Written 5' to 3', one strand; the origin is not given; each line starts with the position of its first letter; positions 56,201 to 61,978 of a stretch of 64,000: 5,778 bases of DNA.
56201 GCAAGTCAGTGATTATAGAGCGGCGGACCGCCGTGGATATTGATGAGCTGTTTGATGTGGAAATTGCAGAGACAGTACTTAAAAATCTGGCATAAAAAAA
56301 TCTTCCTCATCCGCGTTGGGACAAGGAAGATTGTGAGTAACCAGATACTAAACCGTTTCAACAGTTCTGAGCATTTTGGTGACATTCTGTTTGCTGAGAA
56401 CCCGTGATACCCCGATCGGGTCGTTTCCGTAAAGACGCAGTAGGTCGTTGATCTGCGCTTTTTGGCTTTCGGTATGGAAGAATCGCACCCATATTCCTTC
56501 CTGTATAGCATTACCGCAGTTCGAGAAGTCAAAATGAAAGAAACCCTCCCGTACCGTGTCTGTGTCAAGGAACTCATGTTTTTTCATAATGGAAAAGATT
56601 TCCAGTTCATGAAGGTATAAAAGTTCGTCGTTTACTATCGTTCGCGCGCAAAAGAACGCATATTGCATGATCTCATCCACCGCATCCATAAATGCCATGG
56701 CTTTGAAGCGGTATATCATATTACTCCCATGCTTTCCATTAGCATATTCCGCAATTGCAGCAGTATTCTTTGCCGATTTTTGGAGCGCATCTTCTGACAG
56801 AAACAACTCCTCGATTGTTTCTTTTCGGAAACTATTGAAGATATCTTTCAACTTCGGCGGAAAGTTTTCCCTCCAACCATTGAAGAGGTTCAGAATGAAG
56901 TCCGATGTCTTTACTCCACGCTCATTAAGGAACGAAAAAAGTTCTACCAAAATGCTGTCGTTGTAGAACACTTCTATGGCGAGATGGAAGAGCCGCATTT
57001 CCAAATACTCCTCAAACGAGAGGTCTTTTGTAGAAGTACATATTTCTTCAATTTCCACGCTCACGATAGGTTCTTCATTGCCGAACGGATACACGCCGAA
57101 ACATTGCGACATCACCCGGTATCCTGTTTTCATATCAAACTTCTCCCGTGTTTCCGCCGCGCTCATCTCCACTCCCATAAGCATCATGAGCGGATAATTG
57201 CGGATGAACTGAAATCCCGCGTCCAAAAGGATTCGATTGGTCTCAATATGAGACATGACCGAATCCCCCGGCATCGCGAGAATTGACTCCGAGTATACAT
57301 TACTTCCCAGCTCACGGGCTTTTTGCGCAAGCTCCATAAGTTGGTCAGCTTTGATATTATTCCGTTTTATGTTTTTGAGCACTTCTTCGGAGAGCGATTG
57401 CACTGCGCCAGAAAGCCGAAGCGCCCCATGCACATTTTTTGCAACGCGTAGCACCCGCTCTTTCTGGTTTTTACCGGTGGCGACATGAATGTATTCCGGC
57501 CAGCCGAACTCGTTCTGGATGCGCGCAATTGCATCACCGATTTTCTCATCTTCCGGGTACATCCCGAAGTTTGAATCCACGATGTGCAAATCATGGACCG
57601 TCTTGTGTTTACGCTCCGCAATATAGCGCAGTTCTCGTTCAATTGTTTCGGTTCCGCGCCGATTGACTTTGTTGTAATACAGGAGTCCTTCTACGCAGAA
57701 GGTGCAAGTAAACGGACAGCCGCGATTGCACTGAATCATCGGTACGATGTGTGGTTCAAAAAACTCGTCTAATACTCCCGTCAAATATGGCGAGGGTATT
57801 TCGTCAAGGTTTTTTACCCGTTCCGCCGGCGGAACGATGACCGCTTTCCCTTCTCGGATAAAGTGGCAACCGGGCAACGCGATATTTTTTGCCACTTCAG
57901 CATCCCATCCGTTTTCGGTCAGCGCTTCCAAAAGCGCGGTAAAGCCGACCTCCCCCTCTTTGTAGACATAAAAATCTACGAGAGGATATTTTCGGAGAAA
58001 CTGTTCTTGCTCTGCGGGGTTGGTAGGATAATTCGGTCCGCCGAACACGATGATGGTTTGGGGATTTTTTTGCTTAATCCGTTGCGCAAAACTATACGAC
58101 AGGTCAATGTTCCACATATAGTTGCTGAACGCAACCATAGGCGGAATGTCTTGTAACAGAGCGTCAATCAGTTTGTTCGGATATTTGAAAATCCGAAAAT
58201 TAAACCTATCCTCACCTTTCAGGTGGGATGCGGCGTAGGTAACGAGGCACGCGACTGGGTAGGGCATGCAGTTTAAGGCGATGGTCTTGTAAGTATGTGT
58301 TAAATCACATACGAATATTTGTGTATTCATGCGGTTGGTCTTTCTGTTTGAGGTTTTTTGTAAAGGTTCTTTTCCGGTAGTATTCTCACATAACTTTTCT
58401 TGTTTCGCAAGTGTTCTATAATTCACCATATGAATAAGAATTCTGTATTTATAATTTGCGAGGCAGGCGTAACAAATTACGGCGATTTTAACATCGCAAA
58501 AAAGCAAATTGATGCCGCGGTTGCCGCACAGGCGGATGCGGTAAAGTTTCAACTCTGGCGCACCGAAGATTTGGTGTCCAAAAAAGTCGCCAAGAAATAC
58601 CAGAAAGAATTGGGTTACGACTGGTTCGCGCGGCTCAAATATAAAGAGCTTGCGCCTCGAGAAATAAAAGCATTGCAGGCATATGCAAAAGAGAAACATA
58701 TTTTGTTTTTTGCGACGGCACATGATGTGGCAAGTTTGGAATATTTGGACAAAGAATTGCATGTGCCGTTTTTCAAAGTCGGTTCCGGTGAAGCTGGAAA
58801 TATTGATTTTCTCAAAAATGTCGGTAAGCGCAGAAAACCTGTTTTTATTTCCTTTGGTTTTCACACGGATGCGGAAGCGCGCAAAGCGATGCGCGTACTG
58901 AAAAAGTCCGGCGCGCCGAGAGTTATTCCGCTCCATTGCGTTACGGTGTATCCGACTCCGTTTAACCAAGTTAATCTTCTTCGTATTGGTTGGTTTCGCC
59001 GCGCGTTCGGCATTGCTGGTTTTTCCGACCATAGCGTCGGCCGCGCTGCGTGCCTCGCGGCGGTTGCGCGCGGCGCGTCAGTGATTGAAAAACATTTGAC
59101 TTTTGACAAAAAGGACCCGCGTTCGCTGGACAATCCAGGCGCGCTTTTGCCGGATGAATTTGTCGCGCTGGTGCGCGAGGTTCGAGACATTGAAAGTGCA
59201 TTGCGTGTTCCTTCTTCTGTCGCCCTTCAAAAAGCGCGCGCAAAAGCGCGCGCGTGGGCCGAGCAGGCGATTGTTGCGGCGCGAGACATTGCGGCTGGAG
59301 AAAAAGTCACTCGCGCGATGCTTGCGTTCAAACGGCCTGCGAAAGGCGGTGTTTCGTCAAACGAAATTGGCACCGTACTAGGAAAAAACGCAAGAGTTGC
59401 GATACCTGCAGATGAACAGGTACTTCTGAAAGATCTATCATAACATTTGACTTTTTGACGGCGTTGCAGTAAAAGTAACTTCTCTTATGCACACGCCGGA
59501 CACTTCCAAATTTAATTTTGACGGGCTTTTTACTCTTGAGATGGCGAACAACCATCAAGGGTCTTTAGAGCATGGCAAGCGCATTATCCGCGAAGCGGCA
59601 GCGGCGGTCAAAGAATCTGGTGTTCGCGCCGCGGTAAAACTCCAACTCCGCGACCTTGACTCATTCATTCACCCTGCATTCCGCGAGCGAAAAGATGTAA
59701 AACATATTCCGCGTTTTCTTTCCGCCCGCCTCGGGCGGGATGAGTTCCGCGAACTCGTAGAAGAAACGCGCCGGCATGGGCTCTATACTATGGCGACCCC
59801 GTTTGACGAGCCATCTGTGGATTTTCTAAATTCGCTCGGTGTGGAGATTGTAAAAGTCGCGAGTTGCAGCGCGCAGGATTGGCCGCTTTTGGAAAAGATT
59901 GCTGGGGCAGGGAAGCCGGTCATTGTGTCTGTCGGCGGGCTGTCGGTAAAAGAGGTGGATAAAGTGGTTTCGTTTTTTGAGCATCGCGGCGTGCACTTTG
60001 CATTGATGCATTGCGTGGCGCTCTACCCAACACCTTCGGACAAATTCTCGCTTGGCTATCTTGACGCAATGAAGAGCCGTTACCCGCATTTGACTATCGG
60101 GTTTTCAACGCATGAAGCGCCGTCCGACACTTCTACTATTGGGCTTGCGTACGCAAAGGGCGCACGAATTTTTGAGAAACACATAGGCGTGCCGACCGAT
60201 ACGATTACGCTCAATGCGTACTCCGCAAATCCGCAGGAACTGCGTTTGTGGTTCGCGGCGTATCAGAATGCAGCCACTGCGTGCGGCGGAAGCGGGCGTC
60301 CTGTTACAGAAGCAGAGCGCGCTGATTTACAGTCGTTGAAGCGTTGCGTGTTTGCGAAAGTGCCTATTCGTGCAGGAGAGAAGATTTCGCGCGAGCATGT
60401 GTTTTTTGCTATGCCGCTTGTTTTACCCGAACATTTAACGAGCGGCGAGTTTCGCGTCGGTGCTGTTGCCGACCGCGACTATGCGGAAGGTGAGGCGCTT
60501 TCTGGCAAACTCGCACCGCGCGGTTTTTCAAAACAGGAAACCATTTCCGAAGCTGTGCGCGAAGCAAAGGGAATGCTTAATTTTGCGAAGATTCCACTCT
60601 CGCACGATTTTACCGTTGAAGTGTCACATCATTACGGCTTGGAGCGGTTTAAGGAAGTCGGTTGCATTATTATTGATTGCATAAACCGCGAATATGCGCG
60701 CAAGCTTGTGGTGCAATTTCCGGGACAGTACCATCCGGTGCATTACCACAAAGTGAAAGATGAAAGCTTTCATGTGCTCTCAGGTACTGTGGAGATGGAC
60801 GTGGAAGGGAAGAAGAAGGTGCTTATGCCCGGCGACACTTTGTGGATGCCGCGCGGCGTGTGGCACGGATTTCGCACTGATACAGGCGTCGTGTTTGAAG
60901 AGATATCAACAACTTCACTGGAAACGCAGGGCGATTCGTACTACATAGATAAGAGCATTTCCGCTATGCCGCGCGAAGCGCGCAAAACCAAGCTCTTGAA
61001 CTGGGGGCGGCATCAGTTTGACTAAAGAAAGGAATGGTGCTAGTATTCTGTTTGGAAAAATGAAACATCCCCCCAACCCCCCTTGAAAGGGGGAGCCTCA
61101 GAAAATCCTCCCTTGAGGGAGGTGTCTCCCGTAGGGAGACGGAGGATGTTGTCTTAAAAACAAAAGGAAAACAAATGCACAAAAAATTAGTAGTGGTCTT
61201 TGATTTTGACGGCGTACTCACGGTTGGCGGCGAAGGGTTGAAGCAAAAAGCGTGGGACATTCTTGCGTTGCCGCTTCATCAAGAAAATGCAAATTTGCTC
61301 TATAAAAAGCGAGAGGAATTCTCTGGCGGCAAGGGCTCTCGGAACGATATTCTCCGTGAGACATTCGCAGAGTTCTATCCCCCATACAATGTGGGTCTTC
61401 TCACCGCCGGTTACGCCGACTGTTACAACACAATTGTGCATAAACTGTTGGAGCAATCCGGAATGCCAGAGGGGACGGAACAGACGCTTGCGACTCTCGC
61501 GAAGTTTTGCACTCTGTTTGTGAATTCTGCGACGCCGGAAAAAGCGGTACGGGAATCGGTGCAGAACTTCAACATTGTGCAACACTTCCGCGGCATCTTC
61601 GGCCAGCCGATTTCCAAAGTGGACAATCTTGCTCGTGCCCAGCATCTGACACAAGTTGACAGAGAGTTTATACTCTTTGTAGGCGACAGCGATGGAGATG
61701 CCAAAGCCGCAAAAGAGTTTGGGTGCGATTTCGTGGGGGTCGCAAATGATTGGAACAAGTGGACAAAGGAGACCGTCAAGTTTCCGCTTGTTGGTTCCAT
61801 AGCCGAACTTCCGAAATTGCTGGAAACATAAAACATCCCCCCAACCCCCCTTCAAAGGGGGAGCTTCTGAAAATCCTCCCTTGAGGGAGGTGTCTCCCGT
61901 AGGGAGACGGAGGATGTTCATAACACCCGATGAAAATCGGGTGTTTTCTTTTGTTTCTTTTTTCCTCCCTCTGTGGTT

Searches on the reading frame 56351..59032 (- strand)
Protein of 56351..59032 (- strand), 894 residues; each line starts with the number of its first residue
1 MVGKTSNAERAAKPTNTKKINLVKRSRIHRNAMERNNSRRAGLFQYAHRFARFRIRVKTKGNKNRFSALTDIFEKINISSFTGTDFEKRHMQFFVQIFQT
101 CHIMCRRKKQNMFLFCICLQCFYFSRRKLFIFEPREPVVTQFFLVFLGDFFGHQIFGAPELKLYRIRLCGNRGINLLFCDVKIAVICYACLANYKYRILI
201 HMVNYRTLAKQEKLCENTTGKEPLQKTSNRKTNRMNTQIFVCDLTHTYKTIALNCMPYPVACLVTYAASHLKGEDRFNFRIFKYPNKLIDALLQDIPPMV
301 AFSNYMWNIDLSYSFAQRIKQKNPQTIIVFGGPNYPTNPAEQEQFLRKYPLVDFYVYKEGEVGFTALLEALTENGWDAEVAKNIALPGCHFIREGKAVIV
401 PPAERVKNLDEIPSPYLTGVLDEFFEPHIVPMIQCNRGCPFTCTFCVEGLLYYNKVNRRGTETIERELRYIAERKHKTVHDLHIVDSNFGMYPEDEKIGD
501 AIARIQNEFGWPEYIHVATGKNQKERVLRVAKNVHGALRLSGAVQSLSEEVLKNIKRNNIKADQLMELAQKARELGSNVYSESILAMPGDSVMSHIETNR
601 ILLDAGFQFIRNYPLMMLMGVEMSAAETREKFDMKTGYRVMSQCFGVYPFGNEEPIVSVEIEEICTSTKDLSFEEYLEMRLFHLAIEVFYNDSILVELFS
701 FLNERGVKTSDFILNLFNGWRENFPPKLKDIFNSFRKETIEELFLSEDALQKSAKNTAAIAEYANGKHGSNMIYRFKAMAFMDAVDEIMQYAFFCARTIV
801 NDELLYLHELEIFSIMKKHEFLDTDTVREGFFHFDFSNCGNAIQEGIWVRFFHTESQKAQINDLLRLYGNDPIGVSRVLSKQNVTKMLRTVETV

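Call 9: search_protein_families(library=pfam, proteins=[window:56351-59032:-], max_evalue=0.001)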
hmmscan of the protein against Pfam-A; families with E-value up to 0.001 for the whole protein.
window:56351-59032:- (894 aa): 2 families
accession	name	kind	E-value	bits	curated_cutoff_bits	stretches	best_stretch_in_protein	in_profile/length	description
PF04055.27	Radical_SAM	-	2.1e-13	51.2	29.5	1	435-591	3-155/166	Radical SAM superfamily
PF02310.24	B12-binding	-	2.9e-08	34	32.1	1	287-367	42-120/121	B12 binding domain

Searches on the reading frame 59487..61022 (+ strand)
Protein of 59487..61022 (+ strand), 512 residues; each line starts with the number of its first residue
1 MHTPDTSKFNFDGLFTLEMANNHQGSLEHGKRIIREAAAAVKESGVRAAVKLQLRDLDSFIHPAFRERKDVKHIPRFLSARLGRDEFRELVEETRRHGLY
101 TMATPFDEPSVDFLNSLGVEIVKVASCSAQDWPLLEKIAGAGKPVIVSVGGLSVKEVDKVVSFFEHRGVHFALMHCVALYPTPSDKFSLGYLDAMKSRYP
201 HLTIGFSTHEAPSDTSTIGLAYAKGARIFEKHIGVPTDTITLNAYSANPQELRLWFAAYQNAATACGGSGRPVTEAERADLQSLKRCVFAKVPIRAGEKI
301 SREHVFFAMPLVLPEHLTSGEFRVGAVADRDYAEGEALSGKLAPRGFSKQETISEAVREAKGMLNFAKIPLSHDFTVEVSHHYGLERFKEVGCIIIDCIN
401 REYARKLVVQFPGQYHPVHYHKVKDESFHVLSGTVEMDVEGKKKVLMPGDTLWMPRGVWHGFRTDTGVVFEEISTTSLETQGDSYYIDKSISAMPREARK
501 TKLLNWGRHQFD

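Call 27: search_protein_families(library=pfam, proteins=[window:59487-61022:+], max_evalue=0.1)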
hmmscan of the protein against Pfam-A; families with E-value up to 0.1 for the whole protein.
window:59487-61022:+ (512 aa): 9 families
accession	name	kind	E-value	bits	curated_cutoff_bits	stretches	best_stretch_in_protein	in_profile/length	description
PF03102.20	NeuB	-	6.5e-43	147.4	22.1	1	42-268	6-238/241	NeuB family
PF07883.17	Cupin_2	-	1.4e-13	50.8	27.2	1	412-466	7-60/70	Cupin domain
PF07385.18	Lyx_isomer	-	9.3e-06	25.4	20.8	0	400-426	84-110/222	D-lyxose isomerase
PF05899.18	Cupin_3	-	9.5e-05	22.5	23.5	1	423-459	24-61/74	EutQ-like cupin domain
PF08666.17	SAF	-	0.0016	19.4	21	1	286-339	2-58/63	SAF domain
PF00190.28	Cupin_1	-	0.002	18.2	22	1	412-498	42-138/151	Cupin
PF02311.25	AraC_binding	-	0.0038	17.4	21.1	1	411-467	11-66/135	AraC-like ligand binding domain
PF08007.18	JmjC_2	-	0.01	15.8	22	1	441-466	85-110/127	JmjC domain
PF01050.24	MannoseP_isomer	-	0.031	14.9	23.6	1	401-467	26-92/116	Mannose-6-phosphate isomerase C-terminal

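Call 49: search_protein_families(library=ncbifam, proteins=[window:59487-61022:+], max_evalue=0.00001)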
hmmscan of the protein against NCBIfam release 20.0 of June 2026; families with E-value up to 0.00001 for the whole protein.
window:59487-61022:+ (512 aa): 2 families
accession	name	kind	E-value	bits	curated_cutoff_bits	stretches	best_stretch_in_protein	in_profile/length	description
TIGR03569.1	NeuB_NnaB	equivalog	3.1e-42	144.8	399.65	1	18-337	6-328/329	N-acetylneuraminate synthase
TIGR03586.1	PseI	equivalog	1.2e-40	139.7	340.25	1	17-305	6-295/327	pseudaminic acid synthase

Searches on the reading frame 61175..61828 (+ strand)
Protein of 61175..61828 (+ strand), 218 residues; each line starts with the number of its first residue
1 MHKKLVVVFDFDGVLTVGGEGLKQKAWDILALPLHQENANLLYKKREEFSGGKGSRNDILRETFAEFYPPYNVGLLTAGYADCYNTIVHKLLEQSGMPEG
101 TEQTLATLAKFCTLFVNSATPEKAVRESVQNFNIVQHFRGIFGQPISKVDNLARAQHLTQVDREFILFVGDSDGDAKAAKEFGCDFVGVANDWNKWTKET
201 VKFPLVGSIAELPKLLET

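Call 27: search_protein_families(library=pfam, proteins=[window:61175-61828:+], max_evalue=0.1)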
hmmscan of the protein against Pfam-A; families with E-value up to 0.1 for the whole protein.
window:61175-61828:+ (218 aa): 4 families
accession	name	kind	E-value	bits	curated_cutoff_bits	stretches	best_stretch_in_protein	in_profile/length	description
PF13419.12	HAD_2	-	7.8e-12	46.1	23.8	1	7-189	1-178/178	Haloacid dehalogenase-like hydrolase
PF00702.32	Hydrolase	-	2.3e-08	35.1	26.4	1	6-183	3-191/191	haloacid dehalogenase-like hydrolase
PF13242.12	Hydrolase_like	-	8e-05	22.9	22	1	153-191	11-50/75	HAD-hyrolase-like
PF12710.13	HAD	-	0.0067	17.3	27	1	7-180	1-189/189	haloacid dehalogenase-like hydrolase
